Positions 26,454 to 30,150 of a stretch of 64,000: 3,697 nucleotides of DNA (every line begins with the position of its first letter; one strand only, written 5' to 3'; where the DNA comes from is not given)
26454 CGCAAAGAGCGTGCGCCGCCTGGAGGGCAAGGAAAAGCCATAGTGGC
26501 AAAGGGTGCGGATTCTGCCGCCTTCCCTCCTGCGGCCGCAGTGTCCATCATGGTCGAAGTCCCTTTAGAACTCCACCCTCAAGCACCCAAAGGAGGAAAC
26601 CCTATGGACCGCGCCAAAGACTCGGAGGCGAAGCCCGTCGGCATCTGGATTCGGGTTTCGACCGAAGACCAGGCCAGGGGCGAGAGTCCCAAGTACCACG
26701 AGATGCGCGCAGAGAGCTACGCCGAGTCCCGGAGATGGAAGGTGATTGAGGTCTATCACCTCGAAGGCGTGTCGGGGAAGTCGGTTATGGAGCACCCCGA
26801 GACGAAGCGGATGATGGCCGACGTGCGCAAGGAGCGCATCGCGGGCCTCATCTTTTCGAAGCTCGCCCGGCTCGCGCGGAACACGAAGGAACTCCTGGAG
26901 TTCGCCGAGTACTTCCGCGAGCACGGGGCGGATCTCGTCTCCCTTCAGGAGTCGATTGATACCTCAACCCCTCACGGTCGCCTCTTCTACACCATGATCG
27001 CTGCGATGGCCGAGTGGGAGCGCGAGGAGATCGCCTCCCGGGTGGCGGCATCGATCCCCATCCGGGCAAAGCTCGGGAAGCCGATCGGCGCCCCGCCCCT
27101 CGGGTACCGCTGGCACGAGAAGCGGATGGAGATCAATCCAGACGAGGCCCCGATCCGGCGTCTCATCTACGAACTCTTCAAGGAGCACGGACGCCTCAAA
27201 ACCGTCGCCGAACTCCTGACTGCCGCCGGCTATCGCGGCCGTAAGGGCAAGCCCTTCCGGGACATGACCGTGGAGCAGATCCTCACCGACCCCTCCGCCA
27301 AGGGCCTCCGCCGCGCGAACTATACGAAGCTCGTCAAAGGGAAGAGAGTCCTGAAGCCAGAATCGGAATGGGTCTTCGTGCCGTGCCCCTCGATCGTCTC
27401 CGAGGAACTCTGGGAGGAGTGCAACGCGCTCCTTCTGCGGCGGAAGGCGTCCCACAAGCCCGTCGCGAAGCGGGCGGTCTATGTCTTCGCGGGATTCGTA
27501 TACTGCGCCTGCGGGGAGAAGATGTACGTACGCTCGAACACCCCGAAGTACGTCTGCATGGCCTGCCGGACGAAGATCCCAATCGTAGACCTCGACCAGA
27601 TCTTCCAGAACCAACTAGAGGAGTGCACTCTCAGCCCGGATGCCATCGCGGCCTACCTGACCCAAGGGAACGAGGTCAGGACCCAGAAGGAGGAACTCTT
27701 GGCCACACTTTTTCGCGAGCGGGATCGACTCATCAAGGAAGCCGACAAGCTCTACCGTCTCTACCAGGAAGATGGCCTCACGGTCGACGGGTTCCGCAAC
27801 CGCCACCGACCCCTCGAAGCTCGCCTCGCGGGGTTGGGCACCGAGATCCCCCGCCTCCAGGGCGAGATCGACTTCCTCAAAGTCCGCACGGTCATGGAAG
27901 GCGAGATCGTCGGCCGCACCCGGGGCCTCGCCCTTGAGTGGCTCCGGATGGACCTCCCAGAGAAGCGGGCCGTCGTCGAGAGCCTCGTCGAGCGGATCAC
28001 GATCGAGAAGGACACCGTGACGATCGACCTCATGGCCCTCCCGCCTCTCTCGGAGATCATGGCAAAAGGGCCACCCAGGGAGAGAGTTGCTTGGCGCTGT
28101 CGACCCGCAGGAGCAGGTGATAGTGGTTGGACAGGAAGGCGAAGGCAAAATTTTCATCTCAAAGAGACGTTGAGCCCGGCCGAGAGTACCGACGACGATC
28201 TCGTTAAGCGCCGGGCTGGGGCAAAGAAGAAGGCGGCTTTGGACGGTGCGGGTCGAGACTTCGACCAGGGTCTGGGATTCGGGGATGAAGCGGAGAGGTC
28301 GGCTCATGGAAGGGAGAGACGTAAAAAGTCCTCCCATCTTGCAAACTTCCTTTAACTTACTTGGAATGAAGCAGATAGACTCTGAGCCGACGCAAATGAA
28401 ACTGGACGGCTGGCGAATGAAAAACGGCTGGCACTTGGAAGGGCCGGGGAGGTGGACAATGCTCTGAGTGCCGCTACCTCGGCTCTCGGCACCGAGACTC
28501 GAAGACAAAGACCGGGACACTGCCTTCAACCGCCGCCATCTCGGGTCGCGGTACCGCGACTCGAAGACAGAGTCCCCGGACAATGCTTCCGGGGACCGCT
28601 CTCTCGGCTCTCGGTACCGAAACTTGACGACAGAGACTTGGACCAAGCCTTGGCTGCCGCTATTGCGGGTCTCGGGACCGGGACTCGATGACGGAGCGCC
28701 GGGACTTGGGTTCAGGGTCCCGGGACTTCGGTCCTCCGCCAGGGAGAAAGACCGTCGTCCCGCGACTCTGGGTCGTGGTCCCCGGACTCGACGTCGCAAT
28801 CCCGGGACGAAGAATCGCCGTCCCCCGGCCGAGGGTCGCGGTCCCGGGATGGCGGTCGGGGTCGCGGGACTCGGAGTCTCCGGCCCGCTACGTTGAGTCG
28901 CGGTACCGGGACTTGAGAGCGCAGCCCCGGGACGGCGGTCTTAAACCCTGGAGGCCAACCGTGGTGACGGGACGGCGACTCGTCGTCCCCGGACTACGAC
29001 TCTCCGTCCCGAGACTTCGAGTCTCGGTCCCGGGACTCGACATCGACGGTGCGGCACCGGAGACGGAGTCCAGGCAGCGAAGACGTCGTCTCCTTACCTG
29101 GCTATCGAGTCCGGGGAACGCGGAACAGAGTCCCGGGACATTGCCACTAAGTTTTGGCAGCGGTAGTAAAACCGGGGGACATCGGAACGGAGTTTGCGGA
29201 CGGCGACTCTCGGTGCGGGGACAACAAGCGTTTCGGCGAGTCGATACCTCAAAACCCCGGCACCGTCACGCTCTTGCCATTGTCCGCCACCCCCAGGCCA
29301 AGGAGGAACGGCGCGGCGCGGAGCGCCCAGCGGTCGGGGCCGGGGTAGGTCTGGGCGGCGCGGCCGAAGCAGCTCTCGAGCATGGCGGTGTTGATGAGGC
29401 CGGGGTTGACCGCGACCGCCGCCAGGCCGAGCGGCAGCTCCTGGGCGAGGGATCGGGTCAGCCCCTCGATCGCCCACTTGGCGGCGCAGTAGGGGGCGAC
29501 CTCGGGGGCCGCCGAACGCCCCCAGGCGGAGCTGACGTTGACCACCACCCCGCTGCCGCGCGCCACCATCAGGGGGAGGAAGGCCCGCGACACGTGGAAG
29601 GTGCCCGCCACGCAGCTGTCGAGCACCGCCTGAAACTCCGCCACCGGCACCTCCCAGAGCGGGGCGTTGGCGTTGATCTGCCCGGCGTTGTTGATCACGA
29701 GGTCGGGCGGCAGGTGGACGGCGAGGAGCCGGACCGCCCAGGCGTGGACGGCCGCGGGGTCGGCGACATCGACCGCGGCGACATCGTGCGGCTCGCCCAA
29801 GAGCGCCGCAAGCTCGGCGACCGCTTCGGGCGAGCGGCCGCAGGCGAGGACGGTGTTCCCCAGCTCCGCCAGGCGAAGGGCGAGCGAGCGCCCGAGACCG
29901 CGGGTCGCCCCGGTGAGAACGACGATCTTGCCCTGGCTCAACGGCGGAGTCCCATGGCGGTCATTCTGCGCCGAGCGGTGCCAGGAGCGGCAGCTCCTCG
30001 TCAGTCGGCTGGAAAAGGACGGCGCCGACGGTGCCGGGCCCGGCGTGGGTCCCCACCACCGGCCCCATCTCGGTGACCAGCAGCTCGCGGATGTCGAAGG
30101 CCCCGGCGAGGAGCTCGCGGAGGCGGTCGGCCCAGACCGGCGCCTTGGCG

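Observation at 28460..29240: About 0.8 kb array of degenerate 62-bp tandem repeats with internal palindromes downstream of the serine recombinase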

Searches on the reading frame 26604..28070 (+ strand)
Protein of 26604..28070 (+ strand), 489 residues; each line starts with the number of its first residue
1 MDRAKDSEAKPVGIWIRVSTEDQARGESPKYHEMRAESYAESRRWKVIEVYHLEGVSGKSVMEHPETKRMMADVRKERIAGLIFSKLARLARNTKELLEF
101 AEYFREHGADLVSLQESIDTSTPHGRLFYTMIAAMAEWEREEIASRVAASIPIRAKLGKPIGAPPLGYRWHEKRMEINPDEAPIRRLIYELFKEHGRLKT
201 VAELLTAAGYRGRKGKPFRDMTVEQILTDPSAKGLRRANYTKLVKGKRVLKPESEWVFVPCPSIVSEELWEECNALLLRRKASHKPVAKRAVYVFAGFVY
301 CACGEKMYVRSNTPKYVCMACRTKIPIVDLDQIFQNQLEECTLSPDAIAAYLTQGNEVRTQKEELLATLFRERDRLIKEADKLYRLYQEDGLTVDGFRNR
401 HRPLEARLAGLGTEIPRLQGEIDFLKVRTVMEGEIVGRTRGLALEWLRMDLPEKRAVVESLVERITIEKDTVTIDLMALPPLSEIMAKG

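Call 22: find_homologous_proteins(query=window:26604-28070:+, max_evalue=1e-20)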
Query seq(489 aa) (489 aa): 5711 proteins with E <= 1e-20 among 8000 candidates; the best 120 are listed.
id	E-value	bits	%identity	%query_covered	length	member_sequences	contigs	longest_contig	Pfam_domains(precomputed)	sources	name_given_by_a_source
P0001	0.0e+0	1097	100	100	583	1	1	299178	PF07508.20,PF00239.27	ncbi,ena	-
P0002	4.3e-283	957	86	100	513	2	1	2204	PF07508.20,PF00239.27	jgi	jgi:site-specific DNA recombinase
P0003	3.6e-276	934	85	100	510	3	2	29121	PF07508.20,PF00239.27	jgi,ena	jgi:site-specific DNA recombinase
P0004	6.9e-276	933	84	100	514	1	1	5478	PF07508.20,PF00239.27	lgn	-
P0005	1.1e-275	933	85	100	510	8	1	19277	PF07508.20,PF00239.27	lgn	-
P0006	2.8e-275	932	85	100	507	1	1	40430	PF07508.20,PF00239.27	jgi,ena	-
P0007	6.7e-275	930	84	100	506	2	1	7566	PF07508.20,PF00239.27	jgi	jgi:site-specific DNA recombinase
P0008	9.8e-274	926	83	100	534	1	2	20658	PF07508.20,PF00239.27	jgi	jgi:site-specific DNA recombinase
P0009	1.6e-273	926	84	100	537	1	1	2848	PF07508.20,PF00239.27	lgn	-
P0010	3.0e-270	915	84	100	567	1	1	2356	PF07508.20,PF00239.27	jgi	jgi:site-specific DNA recombinase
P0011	1.3e-269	913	82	100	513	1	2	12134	PF07508.20,PF00239.27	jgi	jgi:site-specific DNA recombinase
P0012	5.9e-269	911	83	100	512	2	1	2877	PF07508.20,PF00239.27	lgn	-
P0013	6.1e-269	911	83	99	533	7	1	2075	PF07508.20,PF00239.27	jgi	jgi:site-specific DNA recombinase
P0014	2.5e-268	909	82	100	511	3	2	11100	PF07508.20,PF00239.27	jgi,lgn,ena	-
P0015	7.4e-267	904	82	100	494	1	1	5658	PF07508.20,PF00239.27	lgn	-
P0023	6.9e-257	871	79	100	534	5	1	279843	PF07508.20,PF00239.27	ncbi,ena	-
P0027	3.9e-250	849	77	100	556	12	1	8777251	PF07508.20,PF00239.27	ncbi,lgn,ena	-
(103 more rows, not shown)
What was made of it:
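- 26604..28355 (+): Large serine recombinase gene, 583 aa as called. The native part ends near 28078; the last ~90 codons read into host DNA. Homologues are typically about 505-515 aa; P0001 = 583 aa (call 22).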

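Call 23: find_encoding_contigs(protein=P0001, flank=10000, max_places=3)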
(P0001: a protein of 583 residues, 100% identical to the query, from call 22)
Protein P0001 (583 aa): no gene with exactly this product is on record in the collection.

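Call 24: find_encoding_contigs(protein=P0027, flank=10000, max_places=3)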
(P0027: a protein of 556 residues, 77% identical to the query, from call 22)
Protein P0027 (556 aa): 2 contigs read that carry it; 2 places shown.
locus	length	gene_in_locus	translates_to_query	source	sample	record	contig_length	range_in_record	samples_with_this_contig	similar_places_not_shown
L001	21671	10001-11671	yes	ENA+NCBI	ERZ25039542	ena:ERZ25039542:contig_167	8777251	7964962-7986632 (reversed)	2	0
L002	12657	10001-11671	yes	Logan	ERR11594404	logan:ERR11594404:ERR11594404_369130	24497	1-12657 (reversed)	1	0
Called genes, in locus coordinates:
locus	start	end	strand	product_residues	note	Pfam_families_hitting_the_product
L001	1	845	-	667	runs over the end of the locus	PF01326:PPDK_N, PF13243:SQHop_cyclase_C (faint), PF13249:SQHop_cyclase_N (faint), PF07678:TED_complement (faint)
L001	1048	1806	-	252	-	PF13814:Replic_Relax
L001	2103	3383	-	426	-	PF10412:TrwB_AAD_bind (faint), PF13401:AAA_22 (faint)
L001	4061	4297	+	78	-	-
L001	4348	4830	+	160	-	PF04542:Sigma70_r2 (weak)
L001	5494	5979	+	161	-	-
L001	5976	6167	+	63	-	-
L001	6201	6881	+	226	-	-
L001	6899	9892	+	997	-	PF26449:DUF8128 (faint), PF10412:TrwB_AAD_bind, PF12696:TraG-D_C (weak)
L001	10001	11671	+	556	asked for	PF00239:Resolvase, PF07508:Recombinase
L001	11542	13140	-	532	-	PF00389:2-Hacid_dh, PF02826:2-Hacid_dh_C, PF19304:PGDH_inter, PF01842:ACT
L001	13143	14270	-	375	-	PF00266:Aminotran_5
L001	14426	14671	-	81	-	-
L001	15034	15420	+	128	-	-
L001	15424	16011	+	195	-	PF03473:MOSC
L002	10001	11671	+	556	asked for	PF00239:Resolvase, PF07508:Recombinase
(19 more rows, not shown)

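Call 25: find_encoding_contigs(protein=P0023, flank=10000, max_places=3)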
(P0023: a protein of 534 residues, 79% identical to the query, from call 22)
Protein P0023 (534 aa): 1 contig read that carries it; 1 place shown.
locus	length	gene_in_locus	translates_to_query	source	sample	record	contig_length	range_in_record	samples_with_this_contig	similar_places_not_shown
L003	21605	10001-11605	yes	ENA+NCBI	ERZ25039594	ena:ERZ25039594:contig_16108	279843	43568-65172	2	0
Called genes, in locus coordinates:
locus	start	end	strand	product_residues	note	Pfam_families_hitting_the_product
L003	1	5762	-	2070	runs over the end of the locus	PF03534:SpvB, PF13517:FG-GAP_3 (weak), PF05593:RHS_repeat (weak)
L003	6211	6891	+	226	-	-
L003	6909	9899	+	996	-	PF26449:DUF8128 (faint), PF02534:T4SS-DNA_transf (faint), PF10412:TrwB_AAD_bind, PF12696:TraG-D_C (faint)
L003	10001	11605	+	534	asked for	PF00239:Resolvase, PF07508:Recombinase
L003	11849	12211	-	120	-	-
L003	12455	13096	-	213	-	-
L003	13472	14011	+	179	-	-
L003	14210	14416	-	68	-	-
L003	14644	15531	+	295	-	PF00459:Inositol_P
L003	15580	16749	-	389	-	-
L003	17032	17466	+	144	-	PF08818:DUF1801 (weak)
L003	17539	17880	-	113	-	-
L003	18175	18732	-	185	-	-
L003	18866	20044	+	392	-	PF01266:DAO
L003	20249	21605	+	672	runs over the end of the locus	PF17990:LodA_N, PF18417:LodA_C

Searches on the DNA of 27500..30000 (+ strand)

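Call 5: search_rna_families(source=window, start=27500, end=30000, threshold=evalue, max_evalue=10)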
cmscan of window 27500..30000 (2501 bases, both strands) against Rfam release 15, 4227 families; matches with E-value up to 10: 8.
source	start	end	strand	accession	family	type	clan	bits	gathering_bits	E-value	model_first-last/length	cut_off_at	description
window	28966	29034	+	RF03271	mir-1247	Gene; miRNA;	-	24.4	70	0.41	1-74/74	no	mir-1247 microRNA precursor family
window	29544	29605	+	RF04232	mir-9318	Gene; miRNA;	-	22.8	90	0.1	1-76/76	no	mir-9318 microRNA precursor family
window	28607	28685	+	RF03214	mir-769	Gene; miRNA;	-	18.1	57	3.9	1-81/81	no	mir-769 microRNA precursor family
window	28678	28805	+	RF02000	MIR1846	Gene; miRNA;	-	18.1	77.5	4.7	1-110/110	no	MIR1846 microRNA precursor family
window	29683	29727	+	RF01768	flavi_FSE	Cis-reg; frameshift_element;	-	15.3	43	2.8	1-62/62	no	ribosomal frameshift site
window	28858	28931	+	RF02133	HOXB13-AS1_2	Gene; lncRNA;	-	13.9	40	4.9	1-81/81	no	HOXB13 antisense RNA 1 conserved region 2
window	29662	29731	-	RF01973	H19_2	Gene; lncRNA;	-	13.8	50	2.6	1-69/69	no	H19 conserved region 2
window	27971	28034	-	RF01127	sR42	Gene; snRNA; snoRNA; CD-box;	-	12.8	38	7.6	1-63/63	no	Small nucleolar RNA sR42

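Call 81: search_dna_similar(query=window:28445-29243:+, collection=plasmids, mode=distant, max_evalue=0.001, max_rows=10)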
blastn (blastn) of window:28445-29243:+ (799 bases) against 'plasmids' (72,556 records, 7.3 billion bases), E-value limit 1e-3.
No match.

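Call 82: search_dna_similar(query=window:28445-29243:+, collection=phages, mode=distant, max_evalue=0.001, max_rows=10)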
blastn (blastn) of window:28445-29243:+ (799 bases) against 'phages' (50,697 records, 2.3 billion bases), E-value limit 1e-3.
No match.
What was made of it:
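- Tried and rejected: blastn of the array against plasmids and phages: no match (calls 81, 82).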

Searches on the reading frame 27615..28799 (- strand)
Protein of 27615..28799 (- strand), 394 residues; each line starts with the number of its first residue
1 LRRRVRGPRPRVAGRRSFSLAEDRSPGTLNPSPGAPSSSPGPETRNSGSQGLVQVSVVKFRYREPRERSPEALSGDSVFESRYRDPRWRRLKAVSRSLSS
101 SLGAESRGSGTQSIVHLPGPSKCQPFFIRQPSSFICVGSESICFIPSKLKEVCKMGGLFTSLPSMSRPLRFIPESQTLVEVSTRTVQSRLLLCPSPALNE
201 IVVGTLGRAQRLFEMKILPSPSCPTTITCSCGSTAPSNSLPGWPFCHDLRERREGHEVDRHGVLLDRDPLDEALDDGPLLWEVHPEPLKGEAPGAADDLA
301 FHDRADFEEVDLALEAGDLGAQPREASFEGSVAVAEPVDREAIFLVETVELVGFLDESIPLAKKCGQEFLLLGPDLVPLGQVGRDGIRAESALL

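Call 7: search_protein_families(library=pfam, proteins=[window:27615-28799:-], max_evalue=0.01)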
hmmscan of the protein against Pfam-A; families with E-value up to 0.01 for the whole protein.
window:27615-28799:- (394 aa): 0 families
